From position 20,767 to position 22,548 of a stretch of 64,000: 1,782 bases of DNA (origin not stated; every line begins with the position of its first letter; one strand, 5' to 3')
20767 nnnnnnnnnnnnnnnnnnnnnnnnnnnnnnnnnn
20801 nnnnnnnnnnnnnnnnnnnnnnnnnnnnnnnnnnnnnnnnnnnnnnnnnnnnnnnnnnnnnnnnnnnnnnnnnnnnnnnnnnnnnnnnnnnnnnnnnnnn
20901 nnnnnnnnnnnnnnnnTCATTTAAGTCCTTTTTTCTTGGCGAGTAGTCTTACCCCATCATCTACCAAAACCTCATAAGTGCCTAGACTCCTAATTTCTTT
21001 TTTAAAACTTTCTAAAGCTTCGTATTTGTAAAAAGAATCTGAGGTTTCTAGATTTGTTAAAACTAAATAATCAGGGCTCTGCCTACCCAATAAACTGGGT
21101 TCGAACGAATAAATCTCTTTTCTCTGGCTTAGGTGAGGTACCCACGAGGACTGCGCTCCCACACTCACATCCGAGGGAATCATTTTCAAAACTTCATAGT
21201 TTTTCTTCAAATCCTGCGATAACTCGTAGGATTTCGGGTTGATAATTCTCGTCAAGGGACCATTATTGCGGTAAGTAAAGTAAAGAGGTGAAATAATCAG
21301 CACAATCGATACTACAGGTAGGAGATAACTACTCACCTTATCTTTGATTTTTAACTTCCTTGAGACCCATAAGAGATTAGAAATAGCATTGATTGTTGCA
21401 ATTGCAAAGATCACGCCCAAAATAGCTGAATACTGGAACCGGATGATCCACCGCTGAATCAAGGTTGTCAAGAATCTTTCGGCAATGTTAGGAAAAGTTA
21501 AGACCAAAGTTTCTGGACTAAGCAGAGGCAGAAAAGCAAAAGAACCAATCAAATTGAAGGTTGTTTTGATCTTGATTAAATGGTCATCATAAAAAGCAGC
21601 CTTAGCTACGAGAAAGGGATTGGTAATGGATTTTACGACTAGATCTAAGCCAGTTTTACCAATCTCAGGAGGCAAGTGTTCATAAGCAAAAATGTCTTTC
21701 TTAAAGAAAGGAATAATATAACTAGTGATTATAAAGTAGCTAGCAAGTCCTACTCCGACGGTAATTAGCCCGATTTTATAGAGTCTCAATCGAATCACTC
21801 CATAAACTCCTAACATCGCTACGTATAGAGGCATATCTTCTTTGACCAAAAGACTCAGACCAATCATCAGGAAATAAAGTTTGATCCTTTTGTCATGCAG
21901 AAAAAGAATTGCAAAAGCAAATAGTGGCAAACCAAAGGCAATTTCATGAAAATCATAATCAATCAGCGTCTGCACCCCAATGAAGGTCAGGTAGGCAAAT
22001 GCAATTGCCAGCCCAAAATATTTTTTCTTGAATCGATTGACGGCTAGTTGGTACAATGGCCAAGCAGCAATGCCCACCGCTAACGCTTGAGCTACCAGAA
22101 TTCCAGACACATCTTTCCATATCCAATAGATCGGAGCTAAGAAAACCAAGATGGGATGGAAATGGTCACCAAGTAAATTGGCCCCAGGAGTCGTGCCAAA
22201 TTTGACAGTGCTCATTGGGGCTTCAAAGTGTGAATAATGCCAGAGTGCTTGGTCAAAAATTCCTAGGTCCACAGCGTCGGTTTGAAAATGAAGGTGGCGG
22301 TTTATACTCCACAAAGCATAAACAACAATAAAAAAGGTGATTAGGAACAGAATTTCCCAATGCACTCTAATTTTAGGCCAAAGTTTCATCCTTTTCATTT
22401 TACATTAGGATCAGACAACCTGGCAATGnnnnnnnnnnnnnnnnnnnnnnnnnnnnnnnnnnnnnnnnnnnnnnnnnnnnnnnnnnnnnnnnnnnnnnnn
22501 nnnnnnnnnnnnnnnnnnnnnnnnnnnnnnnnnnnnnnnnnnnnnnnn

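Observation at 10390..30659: Multi-module extracytoplasmic glycosylation system built on polyprenyl-phosphate-sugar donors: repeated Dpm1-like GT2 enzymes, GT-C transferases and DUF2079 proteins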

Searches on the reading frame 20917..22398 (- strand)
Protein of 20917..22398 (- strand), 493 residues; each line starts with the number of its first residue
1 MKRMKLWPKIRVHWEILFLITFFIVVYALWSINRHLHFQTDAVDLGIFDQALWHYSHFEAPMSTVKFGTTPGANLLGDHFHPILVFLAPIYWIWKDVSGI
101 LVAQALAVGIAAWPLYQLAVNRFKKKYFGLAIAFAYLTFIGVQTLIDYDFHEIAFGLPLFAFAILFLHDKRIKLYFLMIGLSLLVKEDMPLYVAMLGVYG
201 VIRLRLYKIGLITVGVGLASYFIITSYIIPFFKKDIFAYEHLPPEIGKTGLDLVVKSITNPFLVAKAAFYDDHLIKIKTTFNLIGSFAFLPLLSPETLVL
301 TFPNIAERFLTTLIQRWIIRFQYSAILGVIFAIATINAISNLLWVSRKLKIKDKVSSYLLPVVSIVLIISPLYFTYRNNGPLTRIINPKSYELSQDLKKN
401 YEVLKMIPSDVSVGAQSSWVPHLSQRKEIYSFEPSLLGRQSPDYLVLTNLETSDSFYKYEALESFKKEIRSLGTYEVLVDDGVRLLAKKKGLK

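Call 3: search_protein_families(library=pfam, proteins=[window:20917-22398:-], max_evalue=0.01)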
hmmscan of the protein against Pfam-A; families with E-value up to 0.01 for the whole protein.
window:20917-22398:- (493 aa): 1 family
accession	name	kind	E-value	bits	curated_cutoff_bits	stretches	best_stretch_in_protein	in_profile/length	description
PF09852.15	DUF2079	-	4.7e-57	194.5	28.2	1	34-450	1-424/459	Predicted membrane protein (DUF2079)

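Call 13: search_protein_families(library=ncbifam, proteins=[window:20917-22398:-], max_evalue=0.01)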
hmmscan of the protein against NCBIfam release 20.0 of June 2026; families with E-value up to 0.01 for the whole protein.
window:20917-22398:- (493 aa): 0 families

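Call 16: search_solved_structures(query=window:20917-22398:-, max_evalue=1)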
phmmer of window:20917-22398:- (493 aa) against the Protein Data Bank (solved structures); distinct sequences matched with E-value up to 1: 0.

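Call 18: find_encoding_contigs(protein=window:20917-22398:-, flank=10000, max_places=6)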
Protein window:20917-22398:- (493 aa): 3 contigs read that carry it; 3 places shown.
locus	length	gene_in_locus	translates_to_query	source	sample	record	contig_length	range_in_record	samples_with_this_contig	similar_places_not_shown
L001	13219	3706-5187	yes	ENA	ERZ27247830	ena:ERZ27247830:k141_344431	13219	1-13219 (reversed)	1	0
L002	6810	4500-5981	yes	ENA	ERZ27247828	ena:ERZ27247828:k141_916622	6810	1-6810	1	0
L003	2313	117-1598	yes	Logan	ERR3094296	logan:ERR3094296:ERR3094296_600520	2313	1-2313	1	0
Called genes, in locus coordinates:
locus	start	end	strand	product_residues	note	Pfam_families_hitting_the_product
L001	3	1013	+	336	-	?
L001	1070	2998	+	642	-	-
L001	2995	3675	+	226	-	PF00535:Glycos_transf_2, PF10111:Glyco_tranf_2_2, PF13641:Glyco_tranf_2_3 (faint)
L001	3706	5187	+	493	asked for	PF09852:DUF2079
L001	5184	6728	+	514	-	-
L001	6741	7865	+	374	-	PF13439:Glyco_transf_4, PF13579:Glyco_trans_4_4, PF20706:GT4-conflict, PF00534:Glycos_transf_1, PF13692:Glyco_trans_1_4, PF13524:Glyco_trans_1_2 (weak)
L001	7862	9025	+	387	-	PF13439:Glyco_transf_4 (weak), PF00534:Glycos_transf_1, PF13692:Glyco_trans_1_4, PF13524:Glyco_trans_1_2 (weak)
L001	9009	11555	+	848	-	PF04932:Wzy_C, PF02366:PMT, PF13231:PMT_2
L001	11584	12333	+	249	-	PF00535:Glycos_transf_2, PF10111:Glyco_tranf_2_2, PF13641:Glyco_tranf_2_3 (weak)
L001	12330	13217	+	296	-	?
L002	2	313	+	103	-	?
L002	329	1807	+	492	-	PF09852:DUF2079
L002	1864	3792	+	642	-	-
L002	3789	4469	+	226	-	PF00535:Glycos_transf_2, PF10111:Glyco_tranf_2_2, PF13641:Glyco_tranf_2_3 (faint)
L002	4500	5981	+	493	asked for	PF09852:DUF2079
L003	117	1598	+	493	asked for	PF09852:DUF2079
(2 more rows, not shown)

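Call 19: find_homologous_proteins(query=window:20917-22398:-)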
Query window:20917-22398:- (493 aa): 1405 proteins with E <= 0.001 among 8000 candidates; the best 120 are listed.
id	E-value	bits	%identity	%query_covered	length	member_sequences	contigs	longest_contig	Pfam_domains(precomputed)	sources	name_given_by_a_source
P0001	0.0e+0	1091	100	100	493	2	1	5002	PF09852.16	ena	-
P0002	2.4e-229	780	70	97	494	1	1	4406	PF09852.16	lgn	-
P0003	4.6e-224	763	72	94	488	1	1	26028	PF09852.16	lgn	-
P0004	4.5e-223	760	71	97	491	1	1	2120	PF09852.16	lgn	-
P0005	5.0e-217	740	66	97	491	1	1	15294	PF09852.16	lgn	-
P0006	2.0e-210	718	67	97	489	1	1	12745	PF09852.16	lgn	-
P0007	9.6e-171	587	56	96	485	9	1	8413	PF09852.16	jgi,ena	-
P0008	8.9e-154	531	52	97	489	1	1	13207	PF09852.16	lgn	-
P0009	2.3e-152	526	51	99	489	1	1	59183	PF09852.16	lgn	-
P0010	1.5e-147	511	50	95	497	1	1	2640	PF09852.16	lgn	-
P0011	5.1e-145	502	50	96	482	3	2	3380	PF09852.16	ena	-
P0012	1.9e-144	500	50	96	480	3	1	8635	PF09852.16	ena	-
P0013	3.7e-144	499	49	100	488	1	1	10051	PF09852.16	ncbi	-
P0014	1.2e-141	491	49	94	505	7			PF09852.16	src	-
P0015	3.3e-141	490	50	96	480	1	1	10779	PF09852.16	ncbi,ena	-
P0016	9.3e-141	488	50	96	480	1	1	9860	PF09852.16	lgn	-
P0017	8.4e-140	485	49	96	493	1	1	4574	PF09852.16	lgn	-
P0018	1.9e-138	481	47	99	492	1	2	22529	PF09852.16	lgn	-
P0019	5.3e-137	476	48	97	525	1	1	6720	PF09852.16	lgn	-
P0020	6.6e-137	476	48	97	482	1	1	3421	PF09852.16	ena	-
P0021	5.2e-136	473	48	97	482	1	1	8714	PF09852.16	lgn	-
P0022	1.6e-132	461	47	97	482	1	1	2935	PF09852.16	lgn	-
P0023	1.1e-130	455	46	94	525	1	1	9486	PF09852.16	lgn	-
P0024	1.5e-130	455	47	96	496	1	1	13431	PF09852.16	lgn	-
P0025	2.3e-130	454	48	99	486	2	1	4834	PF09852.16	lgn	-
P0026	2.4e-128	447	47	98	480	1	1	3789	PF09852.16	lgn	-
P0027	3.1e-127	444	47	97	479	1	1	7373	PF09852.16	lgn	-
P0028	5.6e-124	433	44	97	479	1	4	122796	PF09852.16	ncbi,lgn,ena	ncbi:MAG: DUF2079 domain-containing protein [Patescibacteria group bacterium]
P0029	1.1e-123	432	47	97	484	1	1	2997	PF09852.16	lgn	-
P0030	2.8e-123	431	47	96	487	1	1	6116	PF09852.16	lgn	-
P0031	5.3e-123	430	46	97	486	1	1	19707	PF09852.16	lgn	-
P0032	1.3e-122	428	48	96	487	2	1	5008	PF09852.16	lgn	-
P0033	2.1e-122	428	44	96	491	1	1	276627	PF09852.16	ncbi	-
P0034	3.2e-122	427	44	97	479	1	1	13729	PF09852.16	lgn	-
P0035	4.1e-122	427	45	96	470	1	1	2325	PF09852.16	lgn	-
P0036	1.1e-121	425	46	100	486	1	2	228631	PF09852.16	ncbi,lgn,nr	ncbi:MAG: DUF2079 domain-containing protein [Patescibacteria group bacterium]|nr:DUF2079 domain-cont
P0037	2.1e-121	424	44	98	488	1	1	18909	PF09852.16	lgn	-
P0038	3.1e-121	424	47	97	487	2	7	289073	PF09852.16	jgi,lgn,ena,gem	jgi:uncharacterized membrane protein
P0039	5.3e-121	423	44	96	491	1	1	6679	PF09852.16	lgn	-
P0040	1.4e-118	415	45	97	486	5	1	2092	PF09852.16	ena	-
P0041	2.5e-118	414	44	96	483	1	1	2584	PF09852.16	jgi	jgi:uncharacterized membrane protein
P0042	2.7e-118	414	46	96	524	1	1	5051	PF09852.16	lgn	-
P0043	3.8e-118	414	45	97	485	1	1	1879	PF09852.16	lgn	-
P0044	2.0e-117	411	47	96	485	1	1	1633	PF09852.16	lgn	-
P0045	1.6e-116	408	43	96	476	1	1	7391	PF09852.16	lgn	-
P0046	1.0e-114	402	41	96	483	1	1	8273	PF09852.16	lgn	-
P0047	6.3e-114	400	42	95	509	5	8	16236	PF09852.16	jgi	-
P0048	1.1e-113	399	42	97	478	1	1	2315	PF09852.16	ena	-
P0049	4.1e-113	397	42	94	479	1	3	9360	PF09852.16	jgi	jgi:uncharacterized membrane protein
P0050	9.9e-113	396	42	94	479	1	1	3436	PF09852.16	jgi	jgi:uncharacterized membrane protein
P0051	1.6e-112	395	42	96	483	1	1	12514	PF09852.16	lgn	-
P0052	2.9e-112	394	42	97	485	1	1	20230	PF09852.16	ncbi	-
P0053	3.9e-112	394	42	97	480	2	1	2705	PF09852.16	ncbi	-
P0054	2.6e-99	352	42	90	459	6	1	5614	PF09852.16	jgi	-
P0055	1.0e-70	257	34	94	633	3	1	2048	PF00427.27,PF09852.16,PF13946.12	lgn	-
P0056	2.7e-70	256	35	90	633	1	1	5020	PF00427.27,PF09852.16,PF13946.12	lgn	-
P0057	3.2e-70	256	38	89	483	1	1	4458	PF09852.16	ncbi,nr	ncbi:MAG TPA: DUF2079 domain-containing protein [Candidatus Saccharimonadales bacterium]|nr:DUF2079 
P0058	2.1e-69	253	34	95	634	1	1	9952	PF00427.27,PF09852.16,PF13946.12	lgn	-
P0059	4.0e-69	252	34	98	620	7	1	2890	PF09852.16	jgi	-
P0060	2.4e-67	246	33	94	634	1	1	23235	PF00427.27,PF09852.16,PF13946.12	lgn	-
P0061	3.1e-67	246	35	98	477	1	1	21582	PF09852.16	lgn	-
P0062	1.0e-66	244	34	95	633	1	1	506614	PF00427.27,PF09852.16,PF13946.12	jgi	jgi:uncharacterized membrane protein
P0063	1.4e-66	244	35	94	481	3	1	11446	PF09852.16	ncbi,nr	ncbi:MAG TPA: DUF2079 domain-containing protein [bacterium]|nr:DUF2079 domain-containing protein [ba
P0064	2.6e-66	243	33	99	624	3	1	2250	PF09852.16,PF16158.12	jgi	jgi:uncharacterized membrane protein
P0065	4.4e-66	242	34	93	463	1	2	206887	PF09852.16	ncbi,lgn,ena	-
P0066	5.6e-66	242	32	96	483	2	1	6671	PF09852.16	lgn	-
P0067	5.8e-66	242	33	98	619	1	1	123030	PF09852.16,PF16158.12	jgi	jgi:uncharacterized membrane protein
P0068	9.9e-66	241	35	87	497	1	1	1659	PF09852.16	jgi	jgi:uncharacterized membrane protein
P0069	1.2e-65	240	34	89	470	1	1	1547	PF09852.16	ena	-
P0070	1.3e-65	240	31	96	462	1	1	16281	PF09852.16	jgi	jgi:uncharacterized membrane protein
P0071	4.5e-65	239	33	95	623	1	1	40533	PF09852.16,PF16158.12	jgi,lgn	jgi:uncharacterized membrane protein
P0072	7.0e-65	238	34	98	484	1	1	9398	PF09852.16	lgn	-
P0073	1.1e-64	237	32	96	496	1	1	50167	PF09852.16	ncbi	ncbi:MAG: DUF2079 domain-containing protein [Actinomycetota bacterium]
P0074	1.5e-64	237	34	93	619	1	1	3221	PF09852.16,PF16158.12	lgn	-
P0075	2.0e-64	236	33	94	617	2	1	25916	PF09852.16,PF16158.12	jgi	jgi:uncharacterized membrane protein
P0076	2.0e-64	236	37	87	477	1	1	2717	PF09852.16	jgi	jgi:uncharacterized membrane protein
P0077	2.1e-64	236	35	90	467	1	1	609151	PF09852.16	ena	-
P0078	4.5e-64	235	33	95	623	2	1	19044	PF09852.16,PF16158.12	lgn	-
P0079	6.2e-64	235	32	94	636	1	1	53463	PF09852.16,PF16158.12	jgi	jgi:uncharacterized membrane protein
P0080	6.6e-64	235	34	98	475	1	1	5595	PF09852.16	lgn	-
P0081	1.1e-63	234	34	96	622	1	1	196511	PF09852.16,PF16158.12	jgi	jgi:uncharacterized membrane protein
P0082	1.1e-63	234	32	95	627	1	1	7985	PF00427.27,PF09852.16,PF13946.12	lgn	-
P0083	1.7e-63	233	34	91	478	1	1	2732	PF09852.16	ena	-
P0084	3.3e-63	232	34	89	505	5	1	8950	PF09852.16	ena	-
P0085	4.4e-63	232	31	95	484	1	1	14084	PF09852.16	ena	-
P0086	4.9e-63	232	34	87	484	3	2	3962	PF09852.16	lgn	-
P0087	5.7e-63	232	33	93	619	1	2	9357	PF09852.16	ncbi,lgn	-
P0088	6.1e-63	232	34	97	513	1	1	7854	PF09852.16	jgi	jgi:uncharacterized membrane protein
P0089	6.7e-63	231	33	97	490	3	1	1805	PF09852.16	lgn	-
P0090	8.3e-63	231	33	95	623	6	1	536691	PF09852.16,PF16158.12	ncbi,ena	-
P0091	1.2e-62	231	33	96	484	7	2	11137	PF09852.16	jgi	jgi:uncharacterized membrane protein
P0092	1.4e-62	230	35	91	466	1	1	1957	PF09852.16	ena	-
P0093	1.8e-62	230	33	94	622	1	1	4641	PF09852.16,PF16158.12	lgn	-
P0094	2.0e-62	230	32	95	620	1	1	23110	PF09852.16,PF16158.12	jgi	jgi:uncharacterized membrane protein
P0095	2.3e-62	230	32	95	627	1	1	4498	PF09852.16,PF16158.12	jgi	jgi:uncharacterized membrane protein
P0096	3.4e-62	229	32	95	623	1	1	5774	PF09852.16,PF16158.12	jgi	jgi:uncharacterized membrane protein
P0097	5.0e-62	229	35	87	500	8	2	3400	PF09852.16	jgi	jgi:uncharacterized membrane protein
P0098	5.0e-62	229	32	94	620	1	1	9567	PF09852.16,PF16158.12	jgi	jgi:uncharacterized membrane protein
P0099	5.2e-62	228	32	94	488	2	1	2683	PF09852.16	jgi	-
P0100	1.2e-61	227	33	92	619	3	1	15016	PF09852.16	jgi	jgi:uncharacterized membrane protein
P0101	3.2e-61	226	35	91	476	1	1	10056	PF09852.16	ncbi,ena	-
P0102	3.5e-61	226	33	92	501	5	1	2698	PF09852.16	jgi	-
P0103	4.3e-61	225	31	97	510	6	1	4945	PF09852.16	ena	-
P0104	1.1e-60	224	35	96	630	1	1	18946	PF09852.16,PF16158.12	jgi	jgi:uncharacterized membrane protein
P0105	1.8e-60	223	33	96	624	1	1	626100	PF09852.16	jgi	jgi:uncharacterized membrane protein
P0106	1.9e-60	223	31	97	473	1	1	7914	PF09852.16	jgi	jgi:uncharacterized membrane protein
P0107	2.2e-60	223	33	96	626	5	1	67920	PF09852.16,PF16158.12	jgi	jgi:uncharacterized membrane protein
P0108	2.7e-60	223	35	91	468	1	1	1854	PF09852.16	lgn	-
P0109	2.9e-60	223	31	96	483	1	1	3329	PF09852.16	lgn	-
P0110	8.4e-60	221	30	96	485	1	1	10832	PF09852.16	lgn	-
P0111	5.4e-59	219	31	95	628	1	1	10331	PF09852.16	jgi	jgi:uncharacterized membrane protein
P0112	5.9e-59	218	35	83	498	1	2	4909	PF09852.16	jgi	jgi:uncharacterized membrane protein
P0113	6.0e-59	218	32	99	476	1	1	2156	PF09852.16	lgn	-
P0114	6.2e-59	218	32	95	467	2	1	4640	PF09852.16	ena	-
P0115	7.6e-59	218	34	93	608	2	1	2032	PF09852.16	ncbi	ncbi:MAG: hypothetical protein DLM61_27945, partial [Pseudonocardiales bacterium]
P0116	1.5e-58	217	30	93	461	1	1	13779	PF09852.16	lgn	-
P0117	1.6e-58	217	32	94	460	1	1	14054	PF09852.16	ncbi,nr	ncbi:MAG: DUF2079 domain-containing protein [Pyrinomonadaceae bacterium]|nr:DUF2079 domain-containin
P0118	1.8e-58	217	34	87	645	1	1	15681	PF09852.16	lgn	-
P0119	1.9e-58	217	33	89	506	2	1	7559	PF09852.16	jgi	jgi:uncharacterized membrane protein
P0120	2.0e-58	217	32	95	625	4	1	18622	PF09852.16,PF16158.12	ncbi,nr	ncbi:MAG: hypothetical protein QOJ64_3533 [Acidobacteriota bacterium]|nr:hypothetical protein [Acido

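Call 30: search_solved_structures(query=A1, max_evalue=10)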
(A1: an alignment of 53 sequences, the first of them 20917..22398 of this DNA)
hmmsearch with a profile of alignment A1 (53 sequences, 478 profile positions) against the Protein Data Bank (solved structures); distinct sequences matched with E-value up to 10: 0.

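Call 32: predict_structure(alignment_id=A1)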
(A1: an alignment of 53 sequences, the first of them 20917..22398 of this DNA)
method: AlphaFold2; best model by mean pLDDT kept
length: 493 residues; sequences in the alignment: 53
mean_pLDDT: 93.7   pTM: 0.93
mean pLDDT of the five models: 93.7, 93.4, 93.0, 93.0, 92.7
residues with pLDDT >= 90: 420; 70-90: 54; 50-70: 16; < 50: 3
segments of 3 or more residues with pLDDT < 50: none
pLDDT, mean of each block of 10 residues (from residue 1): 55 93 98 94 87 96 91 91 96 95 98 98 97 98 94 97 98 98 97 98 98 98 96 90 93 95 94 93 97 98 92 89 96 98 96 92 98 96 96 95 97 95 95 91 93 64 90 96 95 88
secondary structure, 60 per line:
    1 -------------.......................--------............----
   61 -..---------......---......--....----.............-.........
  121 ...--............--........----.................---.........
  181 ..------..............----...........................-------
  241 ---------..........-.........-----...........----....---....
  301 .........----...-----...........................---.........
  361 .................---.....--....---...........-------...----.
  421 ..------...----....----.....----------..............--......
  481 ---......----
elements in order: H14-36 H45-56 H75-78 H82-87 H90-93 H98-110 H112-123 H126-137 H140-147 H152-168 H172-182 H189-202 H207-233 H250-259 H261-269 H275-285 H290-293 H297-309 H322-348 H352-377 H381-385 H388-391 H395-405 E413-415 E429-431 H436-439 E444-448 H459-472 E475-480 E484-489
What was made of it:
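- On GT-C superfamily: DUF2079 (PF09852): AF2 pLDDT 93.7, pTM 0.93 (call 32).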

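Call 37: fold_search(model_id=the predicted structure, library=pdb)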
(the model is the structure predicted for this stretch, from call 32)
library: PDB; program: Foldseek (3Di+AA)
matches with E <= 10: 381; with E <= 0.001: 14
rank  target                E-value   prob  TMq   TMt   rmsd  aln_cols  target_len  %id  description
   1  8agb_A                1.8e-05  1.00  0.51  0.42  11.4       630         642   12  Structure of yeast oligosaccharylransferase complex with lipid-linked oligosaccharide bound (released 2022-12-07)
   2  7zlh_A                2.0e-05  1.00  0.49  0.39  11.0       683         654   11  Cryo-EM structure of C-mannosyltransferase CeDPY19, in apo state, bound to CMT2-Fab and anti-Fab nanobody (released 2023-01-11)
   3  8age_A                2.7e-05  1.00  0.46  0.38  11.1       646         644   12  Structure of yeast oligosaccharylransferase complex with acceptor peptide bound (released 2022-12-07)
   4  7oci_F                3.6e-05  1.00  0.49  0.40  10.4       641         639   12  Cryo-EM structure of yeast Ost6p containing oligosaccharyltransferase complex (released 2022-02-16)
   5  6ezn_F                4.7e-05  1.00  0.51  0.42  11.8       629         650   12  Cryo-EM structure of the yeast oligosaccharyltransferase (OST) complex (released 2018-01-17)
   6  8agc_A                7.0e-05  1.00  0.51  0.39  10.5       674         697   11  Structure of yeast oligosaccharylransferase complex with lipid-linked oligosaccharide and non-acceptor peptide bound (released 2022-12-07)
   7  7zlg_A                7.7e-05  1.00  0.51  0.41  10.0       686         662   11  Cryo-EM structure of C-mannosyltransferase CeDPY19, in complex with acceptor peptide and bound to CMT2-Fab and anti-Fa (released 2023-01-11)
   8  8b6l_I                1.1e-04  1.00  0.51  0.39   9.9       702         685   10  Subtomogram average of the human Sec61-TRAP-OSTA-translocon (released 2022-12-07)
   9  6ftg_5                1.1e-04  1.00  0.46  0.37  12.1       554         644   11  Subtomogram average of OST-containing ribosome-translocon complexes from canine rough microsomal membranes (released 2018-03-21)
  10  7zli_A                1.2e-04  1.00  0.52  0.41  10.8       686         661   12  Cryo-EM structure of C-mannosyltransferase CeDPY19, in complex with Dol25-P-Man and bound to CMT2-Fab and anti-Fab nan (released 2023-01-11)
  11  6c26_A                1.7e-04  1.00  0.46  0.38  12.6       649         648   11  The Cryo-EM structure of a eukaryotic oligosaccharyl transferase complex (released 2018-01-31)
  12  5ogl_A                7.2e-04  1.00  0.43  0.33   9.4       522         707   14  Structure of bacterial oligosaccharyltransferase PglB in complex with an acceptor peptide and an lipid-linked oligosac (released 2017-10-25)
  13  6s7t_A                7.8e-04  1.00  0.47  0.35  11.3       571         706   11  Cryo-EM structure of human oligosaccharyltransferase complex OST-B (released 2019-12-18)
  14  5ezm                  8.1e-04  1.00  0.50  0.47  11.2       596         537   10  Crystal Structure of ArnT from Cupriavidus metallidurans in the apo state (released 2016-02-17)
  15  6s7o_A                1.2e-03  1.00  0.43  0.35  11.1       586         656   11  Cryo-EM structure of human oligosaccharyltransferase complex OST-A (released 2019-12-18)
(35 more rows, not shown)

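Call 76: find_encoding_contigs(protein=P0073, flank=6000, max_places=1)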
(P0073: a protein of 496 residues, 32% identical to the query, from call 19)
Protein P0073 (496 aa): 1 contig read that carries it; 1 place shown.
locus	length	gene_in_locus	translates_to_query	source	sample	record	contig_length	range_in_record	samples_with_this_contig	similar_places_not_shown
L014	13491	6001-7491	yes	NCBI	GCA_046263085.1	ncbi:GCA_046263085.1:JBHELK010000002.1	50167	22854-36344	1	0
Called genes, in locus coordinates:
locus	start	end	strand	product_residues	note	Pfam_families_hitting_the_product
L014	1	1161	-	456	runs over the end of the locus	PF03486:HI0933_like (faint), PF07992:Pyr_redox_2, PF13738:Pyr_redox_3 (faint), PF00070:Pyr_redox, PF02852:Pyr_redox_dim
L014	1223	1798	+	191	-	PF00293:NUDIX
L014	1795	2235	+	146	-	PF13380:CoA_binding_2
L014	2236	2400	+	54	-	-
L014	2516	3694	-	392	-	PF01053:Cys_Met_Meta_PP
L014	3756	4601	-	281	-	PF04250:DUF429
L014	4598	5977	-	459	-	PF00291:PALP, PF00571:CBS (weak)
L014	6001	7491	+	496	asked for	PF09852:DUF2079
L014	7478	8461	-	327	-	PF07995:GSDH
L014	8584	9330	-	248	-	PF00512:HisKA, PF02518:HATPase_c, PF13581:HATPase_c_2 (faint)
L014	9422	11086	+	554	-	PF17391:Urocanase_N, PF01175:Urocanase, PF17392:Urocanase_C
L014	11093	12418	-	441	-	PF01979:Amidohydro_1, PF07969:Amidohydro_3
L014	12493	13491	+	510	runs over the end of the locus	PF00221:Lyase_aromatic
